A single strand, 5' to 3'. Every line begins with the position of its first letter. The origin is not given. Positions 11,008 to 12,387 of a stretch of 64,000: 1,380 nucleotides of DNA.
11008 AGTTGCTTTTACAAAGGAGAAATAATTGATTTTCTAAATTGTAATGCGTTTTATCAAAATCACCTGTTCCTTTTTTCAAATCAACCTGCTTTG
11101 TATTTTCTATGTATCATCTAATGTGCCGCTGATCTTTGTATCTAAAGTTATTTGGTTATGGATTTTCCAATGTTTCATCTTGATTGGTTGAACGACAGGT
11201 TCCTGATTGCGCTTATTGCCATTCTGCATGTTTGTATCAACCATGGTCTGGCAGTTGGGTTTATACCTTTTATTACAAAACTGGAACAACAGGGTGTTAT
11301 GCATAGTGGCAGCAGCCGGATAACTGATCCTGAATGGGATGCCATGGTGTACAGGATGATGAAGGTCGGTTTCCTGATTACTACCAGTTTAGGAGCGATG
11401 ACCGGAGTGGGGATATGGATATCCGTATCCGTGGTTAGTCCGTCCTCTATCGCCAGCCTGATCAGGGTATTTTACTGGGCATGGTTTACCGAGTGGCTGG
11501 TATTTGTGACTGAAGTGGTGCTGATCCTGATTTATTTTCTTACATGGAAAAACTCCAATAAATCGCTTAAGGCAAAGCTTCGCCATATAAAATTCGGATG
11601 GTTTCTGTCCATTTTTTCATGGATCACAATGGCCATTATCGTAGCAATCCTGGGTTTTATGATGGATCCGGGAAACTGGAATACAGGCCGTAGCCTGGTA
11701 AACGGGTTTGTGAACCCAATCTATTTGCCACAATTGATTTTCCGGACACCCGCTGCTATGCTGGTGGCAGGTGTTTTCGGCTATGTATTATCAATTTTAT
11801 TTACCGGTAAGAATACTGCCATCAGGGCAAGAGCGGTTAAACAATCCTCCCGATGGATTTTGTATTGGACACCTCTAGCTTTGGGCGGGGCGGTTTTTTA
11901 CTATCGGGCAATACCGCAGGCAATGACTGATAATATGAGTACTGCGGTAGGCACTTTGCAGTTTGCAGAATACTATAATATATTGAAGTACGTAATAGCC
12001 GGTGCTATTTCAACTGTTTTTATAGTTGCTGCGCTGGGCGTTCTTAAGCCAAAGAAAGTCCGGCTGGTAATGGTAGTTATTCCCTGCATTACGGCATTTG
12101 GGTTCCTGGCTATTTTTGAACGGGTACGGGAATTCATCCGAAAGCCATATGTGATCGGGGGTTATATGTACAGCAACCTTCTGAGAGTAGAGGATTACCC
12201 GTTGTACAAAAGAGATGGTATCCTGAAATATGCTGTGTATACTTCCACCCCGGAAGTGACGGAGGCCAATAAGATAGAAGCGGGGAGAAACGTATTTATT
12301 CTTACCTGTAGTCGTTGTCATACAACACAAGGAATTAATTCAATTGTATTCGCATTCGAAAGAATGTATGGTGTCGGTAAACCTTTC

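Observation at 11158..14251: Two adjacent CydA-like membrane proteins, each fused to its own mono-haem cytochrome c: an uncharacterised bd-superfamily oxidoreductase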

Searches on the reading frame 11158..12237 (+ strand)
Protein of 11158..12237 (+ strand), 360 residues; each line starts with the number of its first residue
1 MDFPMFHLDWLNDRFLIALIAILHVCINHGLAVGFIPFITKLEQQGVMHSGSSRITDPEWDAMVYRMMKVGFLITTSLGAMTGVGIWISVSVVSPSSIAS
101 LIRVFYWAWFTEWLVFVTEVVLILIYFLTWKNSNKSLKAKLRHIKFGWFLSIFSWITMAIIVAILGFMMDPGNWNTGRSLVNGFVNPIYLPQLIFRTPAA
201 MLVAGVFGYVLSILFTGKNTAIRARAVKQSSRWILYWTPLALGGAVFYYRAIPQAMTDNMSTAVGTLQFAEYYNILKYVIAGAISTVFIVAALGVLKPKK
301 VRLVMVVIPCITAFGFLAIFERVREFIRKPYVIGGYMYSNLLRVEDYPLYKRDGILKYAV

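Call 27: search_protein_representatives(protein=window:11158-12237:+)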
Query: 360 residues. Proteins with E-value up to 0.001 (for the whole library): 541; up to 1e-10: 321; up to 1e-30: 102. The best 150 are listed.
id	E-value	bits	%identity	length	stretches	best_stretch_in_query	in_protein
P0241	1.4e-106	373.2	53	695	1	1-359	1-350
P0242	6.2e-102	357.9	48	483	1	1-359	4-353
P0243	1.9e-91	323.3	47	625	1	1-357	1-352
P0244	6.8e-88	311.7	53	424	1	1-301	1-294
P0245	2.9e-83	296.5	48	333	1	1-316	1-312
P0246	4.0e-83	296.0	51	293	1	53-334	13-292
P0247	4.4e-75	269.5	58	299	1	1-226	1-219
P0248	6.9e-75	268.9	61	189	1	168-353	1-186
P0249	7.8e-72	258.8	60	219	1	1-220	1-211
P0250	1.9e-69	251.0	50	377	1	93-359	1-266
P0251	8.2e-68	245.6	45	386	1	84-358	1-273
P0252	1.5e-64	234.9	38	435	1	1-359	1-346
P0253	8.6e-63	229.1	34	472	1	1-359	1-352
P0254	8.9e-63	229.0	39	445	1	1-358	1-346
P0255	1.3e-61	225.2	41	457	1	1-358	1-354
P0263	4.4e-47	177.4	33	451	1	1-352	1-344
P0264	1.0e-46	176.2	34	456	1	1-357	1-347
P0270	1.2e-43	166.2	33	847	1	1-357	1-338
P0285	1.5e-39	152.6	33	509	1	1-357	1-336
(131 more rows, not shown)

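Call 77: find_encoding_contigs(protein=P0254, flank=6000, max_places=3)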
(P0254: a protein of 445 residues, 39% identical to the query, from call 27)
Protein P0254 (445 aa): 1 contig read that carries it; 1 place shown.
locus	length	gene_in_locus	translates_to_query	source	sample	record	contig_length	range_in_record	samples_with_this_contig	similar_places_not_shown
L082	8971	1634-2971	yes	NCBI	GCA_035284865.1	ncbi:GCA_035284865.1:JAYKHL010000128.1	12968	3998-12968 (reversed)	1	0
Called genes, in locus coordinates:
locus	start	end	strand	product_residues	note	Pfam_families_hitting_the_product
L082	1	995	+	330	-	PF01040:UbiA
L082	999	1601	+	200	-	PF04442:CtaG_Cox11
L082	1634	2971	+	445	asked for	PF13442:Cytochrome_CBB3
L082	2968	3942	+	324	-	-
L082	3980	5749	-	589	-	PF00171:Aldedh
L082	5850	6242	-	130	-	PF00293:NUDIX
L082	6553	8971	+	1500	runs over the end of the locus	PF00069:Pkinase, PF07714:PK_Tyr_Ser-Thr, PF13191:AAA_16, PF17874:TPR_MalT (faint), PF01590:GAF, PF13185:GAF_2 (weak)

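Call 78: find_encoding_contigs(protein=P0252, flank=6000, max_places=2)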
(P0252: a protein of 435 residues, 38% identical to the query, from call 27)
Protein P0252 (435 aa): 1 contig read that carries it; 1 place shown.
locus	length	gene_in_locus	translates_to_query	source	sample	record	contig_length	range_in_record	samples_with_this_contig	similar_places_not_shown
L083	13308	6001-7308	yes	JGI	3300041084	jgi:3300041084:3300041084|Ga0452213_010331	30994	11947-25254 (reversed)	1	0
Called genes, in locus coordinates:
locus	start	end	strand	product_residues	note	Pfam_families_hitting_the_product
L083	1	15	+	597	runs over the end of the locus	PF23914:TPR_CcmH_CycH (weak), PF13414:TPR_11 (weak), PF13424:TPR_12 (weak), PF23914:TPR_CcmH_CycH (weak), PF13414:TPR_11 (weak), PF13424:TPR_12 (weak), PF13432:TPR_16, PF14559:TPR_19, +14 more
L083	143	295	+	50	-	-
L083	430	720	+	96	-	-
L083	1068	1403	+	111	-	-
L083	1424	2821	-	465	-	-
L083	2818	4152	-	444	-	-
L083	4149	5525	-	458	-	-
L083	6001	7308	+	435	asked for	PF13442:Cytochrome_CBB3 (faint)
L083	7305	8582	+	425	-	PF01654:Cyt_bd_oxida_I, PF13442:Cytochrome_CBB3 (weak)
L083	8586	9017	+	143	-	PF02085:Cytochrom_CIII (faint), PF14537:Cytochrom_c3_2 (weak), PF14522:Cytochrome_C7 (weak)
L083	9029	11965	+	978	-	PF04879:Molybdop_Fe4S4, PF00384:Molybdopterin (weak), PF13247:Fer4_11 (weak), PF12838:Fer4_7 (weak)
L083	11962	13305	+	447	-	PF03916:NrfD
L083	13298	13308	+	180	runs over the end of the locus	PF11821:ActD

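Call 79: find_encoding_contigs(protein=P0263, flank=6000, max_places=2)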
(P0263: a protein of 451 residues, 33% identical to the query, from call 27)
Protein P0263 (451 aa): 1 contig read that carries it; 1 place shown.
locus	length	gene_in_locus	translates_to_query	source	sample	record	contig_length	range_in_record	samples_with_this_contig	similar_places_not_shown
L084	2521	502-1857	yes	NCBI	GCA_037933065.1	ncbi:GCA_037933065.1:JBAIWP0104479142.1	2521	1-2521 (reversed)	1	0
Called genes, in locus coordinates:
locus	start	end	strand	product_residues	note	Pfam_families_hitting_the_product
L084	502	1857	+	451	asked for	PF13442:Cytochrome_CBB3 (weak)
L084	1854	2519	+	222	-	?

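Call 80: find_encoding_contigs(protein=P0270, flank=6000, max_places=2)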
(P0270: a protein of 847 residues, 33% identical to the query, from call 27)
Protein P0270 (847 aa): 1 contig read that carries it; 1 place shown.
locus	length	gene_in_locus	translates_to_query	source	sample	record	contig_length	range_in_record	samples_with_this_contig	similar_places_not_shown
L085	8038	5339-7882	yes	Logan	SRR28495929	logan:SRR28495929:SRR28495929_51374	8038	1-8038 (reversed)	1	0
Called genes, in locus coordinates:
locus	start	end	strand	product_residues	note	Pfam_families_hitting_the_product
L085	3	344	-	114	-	?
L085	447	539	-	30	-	-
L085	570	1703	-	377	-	PF02322:Cyt_bd_oxida_II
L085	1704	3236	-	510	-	PF01654:Cyt_bd_oxida_I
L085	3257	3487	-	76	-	PF14899:DUF4492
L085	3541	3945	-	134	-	PF02082:Rrf2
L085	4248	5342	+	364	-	-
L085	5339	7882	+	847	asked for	PF01654:Cyt_bd_oxida_I, PF14522:Cytochrome_C7 (faint), PF22113:Mtrc-MtrF_II-IV_dom (weak)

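Call 82: find_encoding_contigs(protein=P0255, flank=7000, max_places=2)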
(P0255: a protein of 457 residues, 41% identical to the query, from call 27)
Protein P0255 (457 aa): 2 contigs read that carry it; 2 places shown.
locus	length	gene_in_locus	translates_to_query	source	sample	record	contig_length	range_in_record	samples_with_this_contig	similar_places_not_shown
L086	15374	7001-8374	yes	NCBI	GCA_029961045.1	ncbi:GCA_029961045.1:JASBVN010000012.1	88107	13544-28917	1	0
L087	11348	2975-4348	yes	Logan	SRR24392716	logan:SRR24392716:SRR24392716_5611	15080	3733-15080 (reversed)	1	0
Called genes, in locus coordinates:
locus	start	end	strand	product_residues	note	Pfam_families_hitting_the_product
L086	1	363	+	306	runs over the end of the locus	PF03881:Fructosamin_kin, PF01636:APH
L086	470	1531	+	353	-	PF13485:Peptidase_MA_2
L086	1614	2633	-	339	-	PF04055:Radical_SAM, PF06968:BATS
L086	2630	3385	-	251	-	PF01656:CbiA (weak), PF13500:AAA_26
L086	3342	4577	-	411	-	PF00155:Aminotran_1_2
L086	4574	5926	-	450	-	PF00202:Aminotran_3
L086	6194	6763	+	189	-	PF13921:Myb_DNA-bind_6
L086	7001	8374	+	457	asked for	PF13442:Cytochrome_CBB3 (weak)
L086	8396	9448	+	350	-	PF01654:Cyt_bd_oxida_I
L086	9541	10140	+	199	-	PF01047:MarR (faint), PF08220:HTH_DeoR, PF08279:HTH_11, PF13412:HTH_24 (weak), PF05573:NosL (weak)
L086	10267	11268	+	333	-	-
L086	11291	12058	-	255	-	PF00106:adh_short, PF08659:KR, PF13561:adh_short_C2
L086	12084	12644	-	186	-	PF04167:DUF402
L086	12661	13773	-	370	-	PF01594:AI-2E_transport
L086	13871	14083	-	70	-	-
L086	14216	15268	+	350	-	PF13439:Glyco_transf_4 (weak), PF13579:Glyco_trans_4_4 (faint), PF00534:Glycos_transf_1, PF13692:Glyco_trans_1_4, PF13524:Glyco_trans_1_2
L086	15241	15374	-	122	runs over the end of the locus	-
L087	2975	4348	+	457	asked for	PF13442:Cytochrome_CBB3 (weak)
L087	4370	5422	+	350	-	PF01654:Cyt_bd_oxida_I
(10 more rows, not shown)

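Call 83: find_encoding_contigs(protein=P0264, flank=7000, max_places=2)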
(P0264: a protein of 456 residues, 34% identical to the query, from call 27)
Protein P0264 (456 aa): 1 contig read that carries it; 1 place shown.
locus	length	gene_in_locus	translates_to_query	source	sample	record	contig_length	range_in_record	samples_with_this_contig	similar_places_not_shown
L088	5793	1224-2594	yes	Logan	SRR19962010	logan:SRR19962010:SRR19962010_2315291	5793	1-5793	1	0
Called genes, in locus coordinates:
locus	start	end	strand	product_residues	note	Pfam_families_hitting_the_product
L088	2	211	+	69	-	?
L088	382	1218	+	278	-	PF13442:Cytochrome_CBB3 (faint), PF21342:SoxA-TsdA_cyt-c, PF00034:Cytochrom_C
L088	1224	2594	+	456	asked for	-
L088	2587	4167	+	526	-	PF00034:Cytochrom_C (weak), PF13442:Cytochrome_CBB3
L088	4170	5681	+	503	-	PF01011:PQQ (faint), PF25293:Beta-prop_EMC1_N (faint), PF13570:Beta-prop_ACSF4, PF13360:PQQ_2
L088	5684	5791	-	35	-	?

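Call 84: find_encoding_contigs(protein=P0285, flank=7000, max_places=2)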
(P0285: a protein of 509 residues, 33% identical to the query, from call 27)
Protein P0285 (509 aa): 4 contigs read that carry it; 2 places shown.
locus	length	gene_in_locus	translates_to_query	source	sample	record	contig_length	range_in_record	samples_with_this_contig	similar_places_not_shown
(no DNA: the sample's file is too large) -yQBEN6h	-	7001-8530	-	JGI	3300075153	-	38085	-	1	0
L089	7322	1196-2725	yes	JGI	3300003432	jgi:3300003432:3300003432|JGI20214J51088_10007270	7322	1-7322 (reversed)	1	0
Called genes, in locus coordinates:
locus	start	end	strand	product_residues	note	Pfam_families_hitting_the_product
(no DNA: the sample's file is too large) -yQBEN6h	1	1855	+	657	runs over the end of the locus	PF12969:DUF3857, PF01841:Transglut_core (weak)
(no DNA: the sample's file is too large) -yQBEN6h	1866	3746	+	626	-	PF12969:DUF3857, PF01841:Transglut_core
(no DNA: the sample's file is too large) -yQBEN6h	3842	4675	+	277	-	PF13489:Methyltransf_23, PF01209:Ubie_methyltran (faint), PF13847:Methyltransf_31, PF08241:Methyltransf_11, PF08242:Methyltransf_12, PF13649:Methyltransf_25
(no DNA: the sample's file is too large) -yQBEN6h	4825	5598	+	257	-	PF05690:ThiG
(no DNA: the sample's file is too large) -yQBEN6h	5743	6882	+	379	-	PF02771:Acyl-CoA_dh_N, PF02770:Acyl-CoA_dh_M, PF00441:Acyl-CoA_dh_1, PF22924:ACOX_C_alpha1, PF08028:Acyl-CoA_dh_2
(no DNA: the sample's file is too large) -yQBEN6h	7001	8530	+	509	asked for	PF01654:Cyt_bd_oxida_I, PF13442:Cytochrome_CBB3 (weak)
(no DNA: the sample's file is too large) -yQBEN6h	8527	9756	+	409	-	-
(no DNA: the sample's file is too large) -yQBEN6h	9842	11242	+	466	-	PF03951:Gln-synt_N, PF00120:Gln-synt_C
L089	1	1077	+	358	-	?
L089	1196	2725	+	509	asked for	PF01654:Cyt_bd_oxida_I, PF13442:Cytochrome_CBB3 (weak)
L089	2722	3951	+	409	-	-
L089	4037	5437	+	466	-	PF03951:Gln-synt_N, PF00120:Gln-synt_C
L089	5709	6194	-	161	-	-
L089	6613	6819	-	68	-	PF00313:CSD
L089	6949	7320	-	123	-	?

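Call 85: find_encoding_contigs(protein=P0242, flank=7000, max_places=2)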
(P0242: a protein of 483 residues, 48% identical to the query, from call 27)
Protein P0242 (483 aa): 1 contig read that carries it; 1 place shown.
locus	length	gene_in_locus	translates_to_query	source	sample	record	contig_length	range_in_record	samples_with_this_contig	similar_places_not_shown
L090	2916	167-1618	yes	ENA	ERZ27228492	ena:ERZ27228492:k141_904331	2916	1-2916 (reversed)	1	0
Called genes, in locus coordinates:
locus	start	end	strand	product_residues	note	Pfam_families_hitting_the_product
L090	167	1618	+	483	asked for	PF13442:Cytochrome_CBB3 (weak)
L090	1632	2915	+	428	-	?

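Call 86: search_protein_families(library=pfam, proteins=[L083:7305-8582:+, L086:8396-9448:+, L082:2968-3942:+, L085:4248-5342:+, L089:2722-3951:+, L088:2587-4167:+, L083:6001-7308:+, L085:5339-7882:+], max_evalue=0.01)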
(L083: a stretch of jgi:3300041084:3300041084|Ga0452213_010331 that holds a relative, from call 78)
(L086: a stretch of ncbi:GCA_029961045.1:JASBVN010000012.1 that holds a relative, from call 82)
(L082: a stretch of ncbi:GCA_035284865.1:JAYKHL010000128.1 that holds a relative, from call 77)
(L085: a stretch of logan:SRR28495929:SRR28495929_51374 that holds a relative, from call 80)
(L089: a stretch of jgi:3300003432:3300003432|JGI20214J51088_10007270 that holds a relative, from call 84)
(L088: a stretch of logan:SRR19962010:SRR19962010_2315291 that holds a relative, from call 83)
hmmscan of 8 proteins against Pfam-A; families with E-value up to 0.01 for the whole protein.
L083:7305-8582:+ (425 aa): 4 families
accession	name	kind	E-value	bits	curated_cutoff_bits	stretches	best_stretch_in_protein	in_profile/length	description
PF01654.22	Cyt_bd_oxida_I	-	1.1e-08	34.6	26.2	1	22-243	6-231/418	Cytochrome bd terminal oxidase subunit I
PF13442.11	Cytochrome_CBB3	-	1.5e-06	28.9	27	1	347-420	4-68/68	Cytochrome C oxidase, cbb3-type, subunit III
PF00034.26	Cytochrom_C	-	8.1e-05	24.3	21.3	1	349-421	4-87/90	Cytochrome c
PF12794.12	MscS_TM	-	0.0041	16.5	28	1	55-129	177-249/339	Mechanosensitive ion channel inner membrane domain 1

L086:8396-9448:+ (350 aa): 1 family
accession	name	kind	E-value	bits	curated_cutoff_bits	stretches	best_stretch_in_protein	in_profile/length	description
PF01654.22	Cyt_bd_oxida_I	-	2.3e-08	33.5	26.2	1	25-217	8-203/418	Cytochrome bd terminal oxidase subunit I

L082:2968-3942:+ (324 aa): 0 families

L085:4248-5342:+ (364 aa): 0 families

L089:2722-3951:+ (409 aa): 0 families

L088:2587-4167:+ (526 aa): 2 families
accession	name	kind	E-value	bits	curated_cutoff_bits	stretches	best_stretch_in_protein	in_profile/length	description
PF13442.11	Cytochrome_CBB3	-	9.7e-20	71.1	27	2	440-512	4-65/68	Cytochrome C oxidase, cbb3-type, subunit III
PF00034.26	Cytochrom_C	-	8.2e-13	49.9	21.3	2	342-418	3-87/90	Cytochrome c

L083:6001-7308:+ (435 aa): 1 family
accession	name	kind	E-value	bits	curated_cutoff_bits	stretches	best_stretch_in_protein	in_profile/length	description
PF13442.11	Cytochrome_CBB3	-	1.9e-05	25.3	27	1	362-427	5-68/68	Cytochrome C oxidase, cbb3-type, subunit III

L085:5339-7882:+ (847 aa): 5 families
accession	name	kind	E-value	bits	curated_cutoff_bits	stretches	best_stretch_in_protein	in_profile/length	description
PF01654.22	Cyt_bd_oxida_I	-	5.2e-11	42.2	26.2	1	17-195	6-191/418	Cytochrome bd terminal oxidase subunit I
PF22113.1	Mtrc-MtrF_II-IV_dom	-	1.3e-10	41.5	30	2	683-830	28-170/176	Outer membrane cytochrome MtrC/MtrF-like, domains II/IV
PF14522.11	Cytochrome_C7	-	1.7e-08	34.6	24.8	0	736-825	13-66/67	Cytochrome c7 and related cytochrome c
PF14537.11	Cytochrom_c3_2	-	0.00049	20.9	25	0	569-689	5-78/79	Cytochrome c3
PF13442.11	Cytochrome_CBB3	-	0.0013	19.4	27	1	353-421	2-68/68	Cytochrome C oxidase, cbb3-type, subunit III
